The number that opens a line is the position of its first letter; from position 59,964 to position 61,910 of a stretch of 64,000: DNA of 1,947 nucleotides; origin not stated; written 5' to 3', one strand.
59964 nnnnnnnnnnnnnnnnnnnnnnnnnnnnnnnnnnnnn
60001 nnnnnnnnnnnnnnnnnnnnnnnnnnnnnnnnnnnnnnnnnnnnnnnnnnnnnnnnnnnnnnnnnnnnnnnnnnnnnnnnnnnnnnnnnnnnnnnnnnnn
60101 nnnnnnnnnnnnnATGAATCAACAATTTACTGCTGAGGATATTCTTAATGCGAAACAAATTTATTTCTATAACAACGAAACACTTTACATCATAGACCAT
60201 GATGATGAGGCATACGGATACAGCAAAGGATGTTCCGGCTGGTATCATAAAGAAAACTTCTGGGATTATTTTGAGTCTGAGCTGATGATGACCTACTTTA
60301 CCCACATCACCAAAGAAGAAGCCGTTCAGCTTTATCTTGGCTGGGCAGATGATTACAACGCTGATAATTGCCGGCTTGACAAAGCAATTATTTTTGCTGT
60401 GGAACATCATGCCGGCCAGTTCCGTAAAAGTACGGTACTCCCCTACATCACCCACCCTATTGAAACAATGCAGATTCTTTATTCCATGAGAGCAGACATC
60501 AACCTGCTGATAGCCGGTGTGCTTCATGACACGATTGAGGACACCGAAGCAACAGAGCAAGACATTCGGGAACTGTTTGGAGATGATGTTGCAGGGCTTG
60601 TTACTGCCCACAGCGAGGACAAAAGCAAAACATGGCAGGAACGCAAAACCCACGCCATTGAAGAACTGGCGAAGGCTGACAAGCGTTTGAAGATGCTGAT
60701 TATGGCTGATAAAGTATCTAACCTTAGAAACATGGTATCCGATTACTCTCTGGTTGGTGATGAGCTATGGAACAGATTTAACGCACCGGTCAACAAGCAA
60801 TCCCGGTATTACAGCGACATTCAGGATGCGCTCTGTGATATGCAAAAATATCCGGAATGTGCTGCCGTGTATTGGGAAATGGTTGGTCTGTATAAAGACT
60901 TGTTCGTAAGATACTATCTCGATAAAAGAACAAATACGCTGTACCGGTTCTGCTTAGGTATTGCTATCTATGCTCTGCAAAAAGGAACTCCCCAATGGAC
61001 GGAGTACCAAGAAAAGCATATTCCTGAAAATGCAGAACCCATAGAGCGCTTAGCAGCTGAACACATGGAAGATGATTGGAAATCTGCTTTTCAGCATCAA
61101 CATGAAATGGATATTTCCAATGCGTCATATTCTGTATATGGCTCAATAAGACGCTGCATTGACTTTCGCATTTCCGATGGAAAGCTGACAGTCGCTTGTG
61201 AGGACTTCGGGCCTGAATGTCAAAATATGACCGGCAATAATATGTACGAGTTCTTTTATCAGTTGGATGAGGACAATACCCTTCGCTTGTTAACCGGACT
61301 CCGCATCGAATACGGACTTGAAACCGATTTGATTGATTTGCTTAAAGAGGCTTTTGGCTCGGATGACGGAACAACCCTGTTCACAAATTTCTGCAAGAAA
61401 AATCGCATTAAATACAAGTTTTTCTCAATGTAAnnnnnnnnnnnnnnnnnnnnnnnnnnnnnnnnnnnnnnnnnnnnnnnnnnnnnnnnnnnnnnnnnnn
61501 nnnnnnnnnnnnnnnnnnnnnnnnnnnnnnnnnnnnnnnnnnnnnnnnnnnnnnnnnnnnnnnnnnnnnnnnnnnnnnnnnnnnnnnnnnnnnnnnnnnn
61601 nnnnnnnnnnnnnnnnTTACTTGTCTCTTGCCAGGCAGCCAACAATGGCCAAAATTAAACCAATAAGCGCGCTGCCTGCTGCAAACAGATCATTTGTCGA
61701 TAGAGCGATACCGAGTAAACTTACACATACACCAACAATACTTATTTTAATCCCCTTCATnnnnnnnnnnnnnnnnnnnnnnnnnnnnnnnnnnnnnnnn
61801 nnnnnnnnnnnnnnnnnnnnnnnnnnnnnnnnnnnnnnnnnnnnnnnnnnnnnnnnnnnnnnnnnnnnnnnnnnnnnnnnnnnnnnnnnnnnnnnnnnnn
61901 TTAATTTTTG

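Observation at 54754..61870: ~7-kb lower-GC island immediately downstream of tRNA-Ser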

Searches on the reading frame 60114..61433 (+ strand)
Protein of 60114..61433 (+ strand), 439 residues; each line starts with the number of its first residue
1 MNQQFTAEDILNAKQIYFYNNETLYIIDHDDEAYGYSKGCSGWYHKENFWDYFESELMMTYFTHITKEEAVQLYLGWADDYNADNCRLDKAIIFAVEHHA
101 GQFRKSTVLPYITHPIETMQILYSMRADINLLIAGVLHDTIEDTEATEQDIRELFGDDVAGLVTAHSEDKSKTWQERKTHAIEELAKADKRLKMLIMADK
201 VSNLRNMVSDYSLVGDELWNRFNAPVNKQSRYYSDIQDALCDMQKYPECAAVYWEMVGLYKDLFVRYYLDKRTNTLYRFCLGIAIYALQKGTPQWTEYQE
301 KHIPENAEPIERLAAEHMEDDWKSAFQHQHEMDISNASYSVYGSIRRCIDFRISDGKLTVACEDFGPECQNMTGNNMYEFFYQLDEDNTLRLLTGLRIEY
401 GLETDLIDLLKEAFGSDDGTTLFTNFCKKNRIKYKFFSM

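Call 6: search_protein_families(library=pfam, proteins=[window:60114-61433:+])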
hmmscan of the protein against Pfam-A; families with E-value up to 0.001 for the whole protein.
window:60114-61433:+ (439 aa): 2 families
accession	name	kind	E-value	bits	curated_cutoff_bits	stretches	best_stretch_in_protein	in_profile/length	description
PF13328.12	HD_4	-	2.8e-18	66.6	27.2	1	91-207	1-127/156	HD domain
PF01966.28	HD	-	6.5e-06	26.9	22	1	111-191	1-103/116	HD domain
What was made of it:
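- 60114..61433 (+): HD_4 (RelA/SpoT-type hydrolase, small-alarmone-hydrolase-like) protein, 439 aa, with N- and C-terminal extensions of unknown function. Pfam HD_4 at 66.6 bits (call 6).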

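Call 41: find_homologous_proteins(query=window:60114-61433:+, max_evalue=1e-20)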
Query window:60114-61433:+ (439 aa): 517 proteins with E <= 1e-20 among 5357 candidates; the best 120 are listed.
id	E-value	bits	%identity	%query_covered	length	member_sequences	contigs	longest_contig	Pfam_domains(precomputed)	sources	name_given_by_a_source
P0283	0.0e+0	1026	100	100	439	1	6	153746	PF13328.13,PF01966.29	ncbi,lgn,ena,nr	ncbi:MAG: bifunctional (p)ppGpp synthetase/guanosine-3',5'-bis(diphosphate) 3'-pyrophosphohydrolase 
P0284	6.1e-241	818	79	100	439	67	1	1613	PF13328.13,PF01966.29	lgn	-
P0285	2.3e-234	796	78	100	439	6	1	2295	PF13328.13,PF01966.29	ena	-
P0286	1.5e-180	619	62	100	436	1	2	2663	PF13328.13,PF01966.29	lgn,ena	-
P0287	1.4e-175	602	62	100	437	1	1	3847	PF13328.13,PF01966.29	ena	-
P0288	4.8e-174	597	60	100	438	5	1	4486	PF13328.13,PF01966.29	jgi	-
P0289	3.2e-167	575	59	100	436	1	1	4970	PF13328.13,PF01966.29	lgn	-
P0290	1.9e-162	559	57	100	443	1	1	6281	PF13328.13,PF01966.29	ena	-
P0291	7.3e-161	554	56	100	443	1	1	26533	PF13328.13,PF01966.29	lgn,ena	-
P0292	1.7e-158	546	56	100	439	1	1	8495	PF13328.13,PF01966.29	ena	-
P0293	1.4e-157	543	57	99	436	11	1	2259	PF13328.13,PF01966.29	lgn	-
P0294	2.2e-155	536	55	99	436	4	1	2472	PF13328.13,PF01966.29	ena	-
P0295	3.2e-154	532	55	100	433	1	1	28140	PF13328.13,PF01966.29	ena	-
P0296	3.5e-153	529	55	99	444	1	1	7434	PF13328.13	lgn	-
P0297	9.1e-151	521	54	99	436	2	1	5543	PF13328.13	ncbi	-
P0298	1.2e-150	520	53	100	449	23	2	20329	PF13328.13,PF01966.29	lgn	-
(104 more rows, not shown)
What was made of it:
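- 60114..61433 (+): Some homologs are fused to Macro (call 41).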

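Call 44: find_encoding_contigs(protein=P0291, flank=8000, max_places=2)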
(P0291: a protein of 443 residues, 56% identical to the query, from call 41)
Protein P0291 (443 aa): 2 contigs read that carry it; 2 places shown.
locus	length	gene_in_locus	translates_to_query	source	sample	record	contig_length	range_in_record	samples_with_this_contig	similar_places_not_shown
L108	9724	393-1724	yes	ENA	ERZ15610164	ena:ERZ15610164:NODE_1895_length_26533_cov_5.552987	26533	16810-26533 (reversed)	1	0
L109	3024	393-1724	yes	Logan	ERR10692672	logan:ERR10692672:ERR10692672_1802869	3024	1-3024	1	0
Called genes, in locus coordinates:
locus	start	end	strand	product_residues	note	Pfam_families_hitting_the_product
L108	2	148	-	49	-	?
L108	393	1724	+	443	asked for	PF13328:HD_4, PF01966:HD (faint)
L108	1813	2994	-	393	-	PF13685:Fe-ADH_2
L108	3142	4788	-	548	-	PF05524:PEP-utilisers_N, PF03328:HpcH_HpaI (faint), PF00391:PEP-utilizers, PF02896:PEP-utilizers_C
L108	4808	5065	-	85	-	PF00381:PTS-HPr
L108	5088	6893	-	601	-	PF02378:PTS_EIIC, PF00367:PTS_EIIB, PF00358:PTS_EIIA_1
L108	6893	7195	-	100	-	PF02378:PTS_EIIC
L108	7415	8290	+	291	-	PF02811:PHP (weak)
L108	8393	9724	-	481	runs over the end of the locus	PF22848:ASD1_dom, PF06964:Alpha-L-AF_C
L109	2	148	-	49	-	?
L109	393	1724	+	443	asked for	PF13328:HD_4, PF01966:HD (faint)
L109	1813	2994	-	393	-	PF13685:Fe-ADH_2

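Call 45: search_protein_families(library=ncbifam, proteins=[window:60114-61433:+], max_evalue=0.01)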
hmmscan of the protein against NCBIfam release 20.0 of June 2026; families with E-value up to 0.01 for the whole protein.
window:60114-61433:+ (439 aa): 2 families
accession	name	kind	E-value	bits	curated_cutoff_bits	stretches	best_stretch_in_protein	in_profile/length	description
TIGR00691.1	spoT_relA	subfamily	3e-22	78.7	499.2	1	91-207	1-122/687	RelA/SpoT family protein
NF008303.0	PRK11092.1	equivalog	3e-20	72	947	1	87-207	22-147/702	bifunctional GTP diphosphokinase/guanosine-3',5'-bis pyrophosphate 3'-pyrophosphohydrolase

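Call 46: search_protein_families(library=padloc, proteins=[window:60114-61433:+], max_evalue=0.01)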
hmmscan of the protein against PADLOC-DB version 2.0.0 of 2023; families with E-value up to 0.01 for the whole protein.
window:60114-61433:+ (439 aa): 0 families

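Call 49: find_related_loci(query=window:60114-61433:+, collection=viral_contigs, flank=8000)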
Query window:60114-61433:+ (439 aa) in viral_contigs; peptide patterns used: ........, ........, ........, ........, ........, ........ (x = any residue, [..] = any of these).
3 stretches matched a pattern, but none encodes a relative of the query by tblastn (E <= 1e-3).

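Call 66: find_encoding_contigs(protein=P0285, flank=5000, max_places=3)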
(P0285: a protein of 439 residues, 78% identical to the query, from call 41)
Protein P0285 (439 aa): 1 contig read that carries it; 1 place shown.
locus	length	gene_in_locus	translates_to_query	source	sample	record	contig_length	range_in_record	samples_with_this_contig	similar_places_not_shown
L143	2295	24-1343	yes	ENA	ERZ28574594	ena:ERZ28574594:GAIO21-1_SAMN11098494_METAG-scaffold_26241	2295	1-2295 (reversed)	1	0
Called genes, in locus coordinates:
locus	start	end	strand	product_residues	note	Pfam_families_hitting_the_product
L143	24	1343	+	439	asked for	PF01966:HD (faint), PF13328:HD_4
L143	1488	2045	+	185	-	-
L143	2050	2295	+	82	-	?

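Call 67: find_encoding_contigs(protein=P0298, flank=10000, max_places=2)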
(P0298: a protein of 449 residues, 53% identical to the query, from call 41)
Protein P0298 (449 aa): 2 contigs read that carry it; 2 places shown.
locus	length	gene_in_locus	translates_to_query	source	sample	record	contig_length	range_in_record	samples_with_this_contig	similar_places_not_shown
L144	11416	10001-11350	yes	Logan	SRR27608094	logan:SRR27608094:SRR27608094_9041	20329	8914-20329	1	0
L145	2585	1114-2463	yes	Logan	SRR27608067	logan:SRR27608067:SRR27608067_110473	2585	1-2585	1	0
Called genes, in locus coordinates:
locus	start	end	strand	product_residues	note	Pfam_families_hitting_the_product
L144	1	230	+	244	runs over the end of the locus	-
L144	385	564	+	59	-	-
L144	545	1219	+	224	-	-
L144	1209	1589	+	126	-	-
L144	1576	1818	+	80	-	-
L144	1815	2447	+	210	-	PF00149:Metallophos (weak)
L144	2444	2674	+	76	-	-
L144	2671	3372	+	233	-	PF00149:Metallophos, PF06874:FBPase_2 (faint), PF12850:Metallophos_2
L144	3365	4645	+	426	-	-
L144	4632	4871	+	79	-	-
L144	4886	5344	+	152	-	PF20935:DUF6847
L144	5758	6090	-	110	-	PF12844:HTH_19, PF13560:HTH_31, PF01381:HTH_3, PF13443:HTH_26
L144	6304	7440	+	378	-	PF23023:Anti-Pycsar_Apyc1, PF00753:Lactamase_B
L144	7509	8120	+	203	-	PF10387:DUF2442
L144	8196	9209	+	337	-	PF01661:Macro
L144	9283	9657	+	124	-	-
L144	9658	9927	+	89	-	-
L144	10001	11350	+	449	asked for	PF13328:HD_4, PF01966:HD (weak)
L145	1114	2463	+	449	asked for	PF13328:HD_4, PF01966:HD (weak)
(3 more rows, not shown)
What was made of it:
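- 60114..61433 (+): Adjacent to a Macro homolog in L144 (call 67).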

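Call 72: search_solved_structures(query=window:60114-61433:+, max_evalue=0.01)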
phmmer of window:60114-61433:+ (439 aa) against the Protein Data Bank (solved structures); distinct sequences matched with E-value up to 0.01: 23.
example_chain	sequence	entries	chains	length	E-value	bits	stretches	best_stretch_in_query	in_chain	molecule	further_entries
4yf1_A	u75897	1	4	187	1.5e-31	112.9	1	89-238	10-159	Lmo0812 protein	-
7qoe_A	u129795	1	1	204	1.4e-24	89.9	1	87-237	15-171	HDc domain-containing protein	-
3nqw_A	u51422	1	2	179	3.6e-20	75.4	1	91-207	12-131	CG11900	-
7qoc_A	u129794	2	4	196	5e-20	74.9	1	85-238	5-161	Guanosine polyphosphate pyrophosphohydrolases/synthetases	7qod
7oiw_A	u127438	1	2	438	2.7e-17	65.9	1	90-207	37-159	GTP pyrophosphokinase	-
8acu_A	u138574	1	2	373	5.4e-15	58.3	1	86-207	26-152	GTP pyrophosphokinase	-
6yxa_A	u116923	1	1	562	1.1e-14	57.4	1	86-207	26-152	GTP pyrophosphokinase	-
3nr1_A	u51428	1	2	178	2.8e-14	56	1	86-207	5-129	HD domain-containing protein 3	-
5vxa_A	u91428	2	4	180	2.3e-13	53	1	86-207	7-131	Guanosine-3',5'-bis(diphosphate) 3'-pyrophosphohydrolase MESH1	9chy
7ohg_A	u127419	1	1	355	1.2e-12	50.6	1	85-205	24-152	Guanosine-3',5'-bis(Diphosphate) 3'-pyrophosphohydrolase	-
6s2t_A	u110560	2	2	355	1.2e-12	50.6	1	85-205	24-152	(P)ppGpp synthetase I, SpoT/RelA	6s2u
6s2v_A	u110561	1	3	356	1.2e-12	50.6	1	85-205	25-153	(P)ppGpp synthetase I, SpoT/RelA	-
5xnx_A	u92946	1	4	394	1.6e-12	50.2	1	83-207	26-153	Bifunctional (p)ppGpp synthase/hydrolase RelA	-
7qps_A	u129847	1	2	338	2.2e-12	49.7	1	94-206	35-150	ACT domain protein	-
7qpr_A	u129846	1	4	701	7.7e-12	47.9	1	95-206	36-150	ACT domain protein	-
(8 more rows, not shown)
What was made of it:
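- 60114..61433 (+): PDB Lmo0812 at 1.5e-31, plus small alarmone hydrolases and MESH1 (call 72).
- On Small alarmone hydrolase / RelA-SpoT hydrolase domain: PDB hits include Lmo0812, small alarmone hydrolases and MESH1 (calls 6, 72).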

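Call 85: search_protein_families(library=phrogs, proteins=[window:60114-61433:+], max_evalue=0.001)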
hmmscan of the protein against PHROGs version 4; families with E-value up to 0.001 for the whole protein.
window:60114-61433:+ (439 aa): 3 families
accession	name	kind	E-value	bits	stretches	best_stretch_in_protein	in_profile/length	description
phrog_990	-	other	2.1e-24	87.5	1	80-208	147-270/374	metal-dependent phosphohydrolase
phrog_32047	-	other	3.3e-12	47.3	1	85-168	21-107/301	phosphohydrolase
phrog_15275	-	unknown function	1.1e-06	29.5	1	90-206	32-150/223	-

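Call 93: search_dna_similar(query=window:60114-61433:+, collection=plasmids, mode=protein, max_rows=12)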
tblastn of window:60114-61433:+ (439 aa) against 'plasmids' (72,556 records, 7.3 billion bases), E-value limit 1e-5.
Records with a match: 273; places in all: 281; records where one place covers at least 80% of the query: 0.
Best place of each record, by identity: <60% 273.
By first word of the organism name: Salmonella 41; Klebsiella 31; Enterobacter 30; Escherichia 22; Citrobacter 14; Burkholderia 10; Azospirillum 9; Pseudomonas 8; Candidatus 8; Rickettsia 7; and 57 more.
By predicted mobility (MOB-suite, as given by PLSDB): non-mobilizable 241; mobilizable 20; conjugative 12.
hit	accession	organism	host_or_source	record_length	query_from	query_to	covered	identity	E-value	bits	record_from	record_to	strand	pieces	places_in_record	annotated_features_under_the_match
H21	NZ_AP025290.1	Treponema saccharophilum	-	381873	87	264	41%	42.1%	4e-35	145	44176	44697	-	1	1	HD domain-containing protein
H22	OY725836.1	Subdoligranulum variabile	-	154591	88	264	40%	40.5%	5e-31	133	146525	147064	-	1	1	none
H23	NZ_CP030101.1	Listeria monocytogenes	Environment,water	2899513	89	281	44%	34.7%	1e-25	117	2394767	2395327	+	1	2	none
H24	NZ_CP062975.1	Pontibacillus sp. ALD_SL1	mangrove mud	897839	87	257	39%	37.9%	1e-26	120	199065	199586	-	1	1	HD domain-containing protein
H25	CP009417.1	Jeotgalibacillus malaysiensis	-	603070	85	240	36%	39.1%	7e-27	121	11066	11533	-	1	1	hypothetical protein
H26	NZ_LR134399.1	Listeria monocytogenes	Homo sapiens,Vein blood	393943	89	240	35%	39.5%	7e-26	118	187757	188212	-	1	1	HD domain-containing protein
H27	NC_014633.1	Ilyobacter polytropus DSM 2926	marine mud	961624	90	253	37%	36.1%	4e-21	103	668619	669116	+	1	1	HD domain-containing protein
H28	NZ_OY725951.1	Bacteroides finegoldii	-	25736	88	304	49%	27.2%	2e-8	64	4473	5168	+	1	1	RelA/SpoT family protein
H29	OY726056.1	Phocaeicola massiliensis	-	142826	88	303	49%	26.6%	3e-8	64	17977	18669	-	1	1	record has no annotation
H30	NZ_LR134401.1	Listeria monocytogenes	Homo sapiens,Vein blood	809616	88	267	41%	31.2%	6e-13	79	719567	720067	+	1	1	bifunctional (p)ppGpp synthetase/guanosine-3',5'-bis(diphosphate) ...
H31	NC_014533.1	Gloeothece verrucosa PCC 7822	fresh water in rice field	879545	85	257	39%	31.5%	2e-18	96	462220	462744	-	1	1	HD domain-containing protein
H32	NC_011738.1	Gloeothece citriformis PCC 7424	-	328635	87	239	35%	35.4%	3e-19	98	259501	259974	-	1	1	HD domain-containing protein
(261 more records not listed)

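Call 94: search_dna_similar(query=window:60114-61433:+, collection=phages, mode=protein, max_rows=12)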
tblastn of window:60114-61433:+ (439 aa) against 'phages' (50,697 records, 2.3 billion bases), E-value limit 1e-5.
Records with a match: 89; places in all: 90; records where one place covers at least 80% of the query: 0.
Best place of each record, by identity: <60% 89.
By first word of the organism name: Bacteriophage 18; Aeromonas 10; Listeria 7; Vibrio 7; Dickeya 6; Salmonella 5; Burkholderia 4; Agrobacterium 3; Rhizobium 3; Erwinia 3; and 17 more.
By host as written in the record: - 23; Listeria monocytogenes 7; Aeromonas salmonicida 6; Dickeya solani MK10 4; Burkholderia cenocepacia 4; Rhizogenic Agrobacterium biovar 1 ST15.13/095 3; Dickeya solani 2; Campylobacter jejuni 2; and 31 more.
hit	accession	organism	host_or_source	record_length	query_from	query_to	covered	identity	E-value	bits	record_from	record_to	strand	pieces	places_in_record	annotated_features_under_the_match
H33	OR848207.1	Listeria phage LM 4-14-1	Listeria monocytogenes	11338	89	281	44%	34.2%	1e-25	115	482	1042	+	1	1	record has no annotation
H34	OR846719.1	Listeria phage LM 4-11-1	Listeria monocytogenes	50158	89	281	44%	34.2%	2e-25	115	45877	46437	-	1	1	record has no annotation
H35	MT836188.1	Bacteriophage sp.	human fecal samples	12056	68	304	54%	26.9%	4e-8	62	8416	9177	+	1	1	record has no annotation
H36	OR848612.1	Listeria phage LM 4-14-1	Listeria monocytogenes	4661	89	240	35%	39.5%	2e-26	118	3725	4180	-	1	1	record has no annotation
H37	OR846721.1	Listeria phage LM 4-11-1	Listeria monocytogenes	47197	89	240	35%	39.5%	2e-26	118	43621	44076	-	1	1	record has no annotation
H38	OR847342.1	Listeria phage LM 4-11-1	Listeria monocytogenes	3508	88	267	41%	31.2%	2e-13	79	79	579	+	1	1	record has no annotation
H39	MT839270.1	Bacteriophage sp.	human fecal samples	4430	44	207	37%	32.6%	9e-16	86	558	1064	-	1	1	record has no annotation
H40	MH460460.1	Dickeya phage vB_DsoM_JA13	Dickeya solani MK10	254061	72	206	31%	38.8%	2e-17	91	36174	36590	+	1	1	putative bifunctional (p)ppGpp synthetase/guanosine-3' 5'-bis ... | hypothetical protein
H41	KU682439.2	Stenotrophomonas phage vB_SmaS-DLP_6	Stenotrophomonas maltophilia D1571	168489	40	214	40%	29.6%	7e-7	58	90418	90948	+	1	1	guanosine-3',5'-bis(diphosphate) 3'-pyrophosphohydrolase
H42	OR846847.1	Listeria phage LM 4-11-1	Listeria monocytogenes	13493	88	207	27%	42.9%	3e-15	84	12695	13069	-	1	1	record has no annotation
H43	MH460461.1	Dickeya phage vB_DsoM_JA29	Dickeya solani MK10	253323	80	206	29%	40.5%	1e-17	91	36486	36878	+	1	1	hypothetical protein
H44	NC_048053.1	Dickeya phage vB_DsoM_JA29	Dickeya solani MK10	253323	80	206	29%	40.5%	1e-17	91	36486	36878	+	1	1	metal-dependent phosphohydrolase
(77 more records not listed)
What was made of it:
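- Tried and rejected: No relative in viral contigs, and only domain-level hits (42% or less) in plasmid and phage records (calls 49, 93, 94).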

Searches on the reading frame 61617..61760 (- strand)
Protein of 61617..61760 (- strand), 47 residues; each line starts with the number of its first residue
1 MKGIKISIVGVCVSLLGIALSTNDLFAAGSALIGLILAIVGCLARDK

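Call 45: search_protein_families(library=ncbifam, proteins=[window:61617-61760:-], max_evalue=0.01)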
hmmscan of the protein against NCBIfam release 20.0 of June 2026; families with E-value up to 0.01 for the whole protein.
window:61617-61760:- (47 aa): 0 families

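Call 46: search_protein_families(library=padloc, proteins=[window:61617-61760:-], max_evalue=0.01)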
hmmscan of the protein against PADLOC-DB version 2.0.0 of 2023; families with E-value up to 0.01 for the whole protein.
window:61617-61760:- (47 aa): 0 families

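Call 85: search_protein_families(library=phrogs, proteins=[window:61617-61760:-], max_evalue=0.001)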
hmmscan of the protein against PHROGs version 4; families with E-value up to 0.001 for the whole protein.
window:61617-61760:- (47 aa): 0 families
